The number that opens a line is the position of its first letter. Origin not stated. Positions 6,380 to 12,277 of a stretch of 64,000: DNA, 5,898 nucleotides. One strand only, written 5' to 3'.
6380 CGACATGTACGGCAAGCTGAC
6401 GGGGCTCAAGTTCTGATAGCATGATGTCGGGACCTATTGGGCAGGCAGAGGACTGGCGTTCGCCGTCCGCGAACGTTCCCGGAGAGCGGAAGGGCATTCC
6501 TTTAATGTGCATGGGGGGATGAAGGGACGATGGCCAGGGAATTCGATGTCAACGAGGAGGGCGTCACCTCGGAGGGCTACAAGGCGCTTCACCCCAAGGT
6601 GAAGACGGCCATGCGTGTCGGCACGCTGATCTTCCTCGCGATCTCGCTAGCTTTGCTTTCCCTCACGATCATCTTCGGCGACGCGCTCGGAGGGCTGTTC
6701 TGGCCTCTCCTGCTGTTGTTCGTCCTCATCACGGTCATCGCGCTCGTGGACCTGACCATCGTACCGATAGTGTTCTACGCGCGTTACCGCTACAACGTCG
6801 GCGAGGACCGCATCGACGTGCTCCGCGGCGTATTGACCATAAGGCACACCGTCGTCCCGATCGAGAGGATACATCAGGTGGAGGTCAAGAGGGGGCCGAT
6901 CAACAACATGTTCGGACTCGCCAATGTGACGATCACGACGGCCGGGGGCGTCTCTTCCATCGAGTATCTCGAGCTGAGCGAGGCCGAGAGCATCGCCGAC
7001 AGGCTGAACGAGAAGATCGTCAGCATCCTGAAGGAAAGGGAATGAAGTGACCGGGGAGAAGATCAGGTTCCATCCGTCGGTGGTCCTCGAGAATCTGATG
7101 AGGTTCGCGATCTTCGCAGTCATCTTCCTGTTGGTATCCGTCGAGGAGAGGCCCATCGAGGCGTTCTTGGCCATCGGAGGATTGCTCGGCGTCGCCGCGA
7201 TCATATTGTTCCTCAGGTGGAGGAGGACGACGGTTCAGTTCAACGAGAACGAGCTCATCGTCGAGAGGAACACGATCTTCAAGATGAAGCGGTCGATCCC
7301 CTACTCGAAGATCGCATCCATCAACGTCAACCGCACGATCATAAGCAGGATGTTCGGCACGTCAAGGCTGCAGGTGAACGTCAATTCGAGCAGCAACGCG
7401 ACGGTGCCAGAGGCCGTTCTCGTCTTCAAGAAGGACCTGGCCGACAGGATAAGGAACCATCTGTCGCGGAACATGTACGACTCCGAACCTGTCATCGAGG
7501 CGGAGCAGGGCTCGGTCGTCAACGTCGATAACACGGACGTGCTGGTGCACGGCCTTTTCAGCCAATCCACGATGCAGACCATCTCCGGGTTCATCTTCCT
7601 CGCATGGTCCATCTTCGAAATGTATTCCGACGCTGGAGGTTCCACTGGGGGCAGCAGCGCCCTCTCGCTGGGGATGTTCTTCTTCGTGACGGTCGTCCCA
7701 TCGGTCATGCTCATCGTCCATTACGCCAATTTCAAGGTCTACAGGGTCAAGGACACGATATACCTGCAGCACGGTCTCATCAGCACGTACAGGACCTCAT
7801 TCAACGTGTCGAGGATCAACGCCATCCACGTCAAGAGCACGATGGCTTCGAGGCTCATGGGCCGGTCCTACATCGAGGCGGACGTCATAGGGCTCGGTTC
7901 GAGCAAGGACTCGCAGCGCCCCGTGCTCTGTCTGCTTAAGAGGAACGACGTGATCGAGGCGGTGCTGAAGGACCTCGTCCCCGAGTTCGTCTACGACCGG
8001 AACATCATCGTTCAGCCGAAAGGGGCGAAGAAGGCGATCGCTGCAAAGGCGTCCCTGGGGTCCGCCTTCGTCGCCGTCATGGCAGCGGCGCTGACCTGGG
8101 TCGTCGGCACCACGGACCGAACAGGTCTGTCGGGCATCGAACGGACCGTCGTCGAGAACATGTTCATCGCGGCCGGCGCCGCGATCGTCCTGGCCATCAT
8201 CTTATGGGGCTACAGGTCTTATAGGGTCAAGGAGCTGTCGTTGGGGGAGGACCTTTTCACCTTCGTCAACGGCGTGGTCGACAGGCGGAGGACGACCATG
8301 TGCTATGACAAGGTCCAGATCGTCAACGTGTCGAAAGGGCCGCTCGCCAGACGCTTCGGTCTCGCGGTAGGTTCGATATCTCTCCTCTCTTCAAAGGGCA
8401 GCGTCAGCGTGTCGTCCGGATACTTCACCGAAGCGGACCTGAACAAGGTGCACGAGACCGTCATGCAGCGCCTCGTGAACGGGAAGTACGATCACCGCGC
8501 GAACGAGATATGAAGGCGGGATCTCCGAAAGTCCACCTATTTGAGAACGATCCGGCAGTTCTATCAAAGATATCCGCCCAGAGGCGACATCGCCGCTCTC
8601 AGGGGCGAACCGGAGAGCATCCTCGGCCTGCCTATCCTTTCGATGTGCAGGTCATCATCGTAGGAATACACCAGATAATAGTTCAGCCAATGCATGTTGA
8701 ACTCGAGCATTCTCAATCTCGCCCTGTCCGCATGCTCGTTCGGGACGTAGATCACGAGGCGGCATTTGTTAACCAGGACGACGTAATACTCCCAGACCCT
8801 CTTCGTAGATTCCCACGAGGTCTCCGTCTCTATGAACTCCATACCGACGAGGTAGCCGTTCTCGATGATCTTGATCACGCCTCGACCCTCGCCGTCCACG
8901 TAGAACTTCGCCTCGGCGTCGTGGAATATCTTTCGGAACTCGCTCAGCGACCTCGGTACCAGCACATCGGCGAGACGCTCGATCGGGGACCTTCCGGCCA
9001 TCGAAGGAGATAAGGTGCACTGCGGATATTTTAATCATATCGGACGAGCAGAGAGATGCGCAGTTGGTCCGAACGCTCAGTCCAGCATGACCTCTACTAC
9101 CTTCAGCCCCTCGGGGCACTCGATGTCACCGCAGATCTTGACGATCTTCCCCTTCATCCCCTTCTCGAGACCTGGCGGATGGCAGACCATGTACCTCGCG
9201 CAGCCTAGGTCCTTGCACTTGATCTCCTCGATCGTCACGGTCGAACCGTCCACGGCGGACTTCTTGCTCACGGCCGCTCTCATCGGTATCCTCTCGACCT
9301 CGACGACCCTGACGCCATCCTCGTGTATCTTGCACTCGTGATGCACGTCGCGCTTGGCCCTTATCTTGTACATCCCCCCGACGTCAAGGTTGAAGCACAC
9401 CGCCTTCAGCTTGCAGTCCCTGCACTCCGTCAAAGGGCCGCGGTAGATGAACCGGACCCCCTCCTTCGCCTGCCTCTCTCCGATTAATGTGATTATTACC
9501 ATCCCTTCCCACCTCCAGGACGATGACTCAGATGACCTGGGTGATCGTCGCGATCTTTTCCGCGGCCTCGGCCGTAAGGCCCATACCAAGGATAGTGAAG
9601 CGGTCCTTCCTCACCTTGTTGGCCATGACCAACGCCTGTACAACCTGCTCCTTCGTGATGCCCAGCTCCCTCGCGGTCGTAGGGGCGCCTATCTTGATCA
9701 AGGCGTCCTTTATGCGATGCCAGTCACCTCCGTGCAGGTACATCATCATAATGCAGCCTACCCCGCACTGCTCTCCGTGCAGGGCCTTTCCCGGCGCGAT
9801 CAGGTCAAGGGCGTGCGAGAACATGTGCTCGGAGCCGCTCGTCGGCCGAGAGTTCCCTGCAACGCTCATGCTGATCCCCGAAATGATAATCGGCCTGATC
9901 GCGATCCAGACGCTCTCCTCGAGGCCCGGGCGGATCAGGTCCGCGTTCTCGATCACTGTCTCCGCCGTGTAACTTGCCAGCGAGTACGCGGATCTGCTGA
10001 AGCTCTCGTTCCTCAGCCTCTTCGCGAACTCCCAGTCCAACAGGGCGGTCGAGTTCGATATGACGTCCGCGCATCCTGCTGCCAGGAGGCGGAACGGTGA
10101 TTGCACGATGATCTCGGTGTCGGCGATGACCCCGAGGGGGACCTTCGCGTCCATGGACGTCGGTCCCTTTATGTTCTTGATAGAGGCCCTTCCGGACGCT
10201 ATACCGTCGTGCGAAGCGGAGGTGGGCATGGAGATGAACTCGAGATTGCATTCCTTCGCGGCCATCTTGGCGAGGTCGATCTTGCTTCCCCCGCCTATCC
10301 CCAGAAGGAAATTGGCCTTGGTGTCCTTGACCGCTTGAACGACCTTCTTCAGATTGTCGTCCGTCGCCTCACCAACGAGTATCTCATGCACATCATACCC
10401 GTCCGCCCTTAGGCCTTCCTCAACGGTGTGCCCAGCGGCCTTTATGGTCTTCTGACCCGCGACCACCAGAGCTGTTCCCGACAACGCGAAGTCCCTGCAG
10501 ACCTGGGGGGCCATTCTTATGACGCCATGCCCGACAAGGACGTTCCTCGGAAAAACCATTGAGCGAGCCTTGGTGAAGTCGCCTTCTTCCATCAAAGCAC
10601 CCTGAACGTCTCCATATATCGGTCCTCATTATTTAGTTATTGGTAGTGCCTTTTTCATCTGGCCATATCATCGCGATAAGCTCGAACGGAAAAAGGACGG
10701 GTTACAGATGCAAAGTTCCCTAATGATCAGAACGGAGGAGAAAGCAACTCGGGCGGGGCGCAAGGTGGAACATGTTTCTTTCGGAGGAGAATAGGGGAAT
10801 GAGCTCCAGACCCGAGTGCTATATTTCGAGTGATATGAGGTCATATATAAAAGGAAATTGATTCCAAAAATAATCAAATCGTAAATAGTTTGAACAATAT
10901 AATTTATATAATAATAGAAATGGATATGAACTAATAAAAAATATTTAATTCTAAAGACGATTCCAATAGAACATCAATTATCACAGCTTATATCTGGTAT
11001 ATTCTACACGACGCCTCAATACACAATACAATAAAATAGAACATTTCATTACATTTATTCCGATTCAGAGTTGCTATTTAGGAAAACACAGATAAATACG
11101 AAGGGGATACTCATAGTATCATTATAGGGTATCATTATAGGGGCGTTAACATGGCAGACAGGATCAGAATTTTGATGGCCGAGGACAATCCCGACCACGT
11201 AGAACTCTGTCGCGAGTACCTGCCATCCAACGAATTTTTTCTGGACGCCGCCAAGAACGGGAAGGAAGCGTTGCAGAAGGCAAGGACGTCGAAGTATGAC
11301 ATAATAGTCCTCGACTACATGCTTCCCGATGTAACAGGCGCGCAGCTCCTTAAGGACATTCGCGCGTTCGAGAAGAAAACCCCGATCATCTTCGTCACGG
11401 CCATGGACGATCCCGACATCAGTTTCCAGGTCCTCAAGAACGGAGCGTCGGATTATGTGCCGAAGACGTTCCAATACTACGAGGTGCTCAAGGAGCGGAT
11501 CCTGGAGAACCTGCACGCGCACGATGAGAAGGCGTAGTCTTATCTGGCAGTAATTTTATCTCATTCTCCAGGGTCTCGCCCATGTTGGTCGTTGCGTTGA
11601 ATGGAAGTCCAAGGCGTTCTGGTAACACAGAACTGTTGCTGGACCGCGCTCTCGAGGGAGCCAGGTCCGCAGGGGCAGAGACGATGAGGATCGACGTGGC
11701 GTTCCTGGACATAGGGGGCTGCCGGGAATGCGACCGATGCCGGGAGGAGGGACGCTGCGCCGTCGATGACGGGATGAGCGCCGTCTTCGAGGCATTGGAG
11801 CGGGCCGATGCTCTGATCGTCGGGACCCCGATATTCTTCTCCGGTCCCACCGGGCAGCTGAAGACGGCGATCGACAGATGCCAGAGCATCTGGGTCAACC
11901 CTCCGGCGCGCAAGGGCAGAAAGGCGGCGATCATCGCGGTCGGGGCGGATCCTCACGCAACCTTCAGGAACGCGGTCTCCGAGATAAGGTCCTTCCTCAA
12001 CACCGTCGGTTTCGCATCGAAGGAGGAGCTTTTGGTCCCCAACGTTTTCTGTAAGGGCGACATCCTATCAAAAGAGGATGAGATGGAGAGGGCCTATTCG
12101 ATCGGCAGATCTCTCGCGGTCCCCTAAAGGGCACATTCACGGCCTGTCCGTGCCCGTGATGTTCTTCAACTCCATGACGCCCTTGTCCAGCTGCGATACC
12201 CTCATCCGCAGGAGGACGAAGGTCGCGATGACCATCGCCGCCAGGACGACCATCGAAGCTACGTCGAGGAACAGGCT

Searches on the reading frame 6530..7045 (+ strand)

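Call 38: search_protein_families(library=pfam, proteins=[window:6530-7045:+])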
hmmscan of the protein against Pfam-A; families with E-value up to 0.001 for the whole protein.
window:6530-7045:+ (171 aa): 1 family
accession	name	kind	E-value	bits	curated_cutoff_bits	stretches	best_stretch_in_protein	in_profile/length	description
PF03703.20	bPH_2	-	1.2e-17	64.3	22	1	83-158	1-77/78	Bacterial PH domain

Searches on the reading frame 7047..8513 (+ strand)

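Call 38: search_protein_families(library=pfam, proteins=[window:7047-8513:+])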
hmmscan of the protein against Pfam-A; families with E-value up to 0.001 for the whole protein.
window:7047-8513:+ (488 aa): 2 families
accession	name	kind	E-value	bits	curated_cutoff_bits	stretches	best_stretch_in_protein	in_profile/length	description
PF03703.20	bPH_2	-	2e-22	79.6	22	2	58-138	1-77/78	Bacterial PH domain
PF06713.17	bPH_4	-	0.00072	20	22.9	0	65-133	5-72/74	Bacterial PH domain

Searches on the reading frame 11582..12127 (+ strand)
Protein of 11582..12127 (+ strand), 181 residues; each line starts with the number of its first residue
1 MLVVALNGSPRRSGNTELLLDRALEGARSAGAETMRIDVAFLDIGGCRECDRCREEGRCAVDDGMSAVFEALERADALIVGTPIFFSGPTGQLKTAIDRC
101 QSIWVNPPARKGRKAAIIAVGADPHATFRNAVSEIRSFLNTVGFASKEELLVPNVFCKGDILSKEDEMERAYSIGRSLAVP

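Call 19: search_protein_families(library=pfam, proteins=[window:11582-12127:+])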
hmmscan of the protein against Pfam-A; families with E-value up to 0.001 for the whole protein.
window:11582-12127:+ (181 aa): 2 families
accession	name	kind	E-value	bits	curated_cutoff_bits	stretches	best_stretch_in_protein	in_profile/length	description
PF03358.20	FMN_red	-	2.6e-26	92.4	24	1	1-142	1-135/152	NADPH-dependent FMN reductase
PF02525.22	Flavodoxin_2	-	6e-08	33.1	27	1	3-144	3-167/198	Flavodoxin-like fold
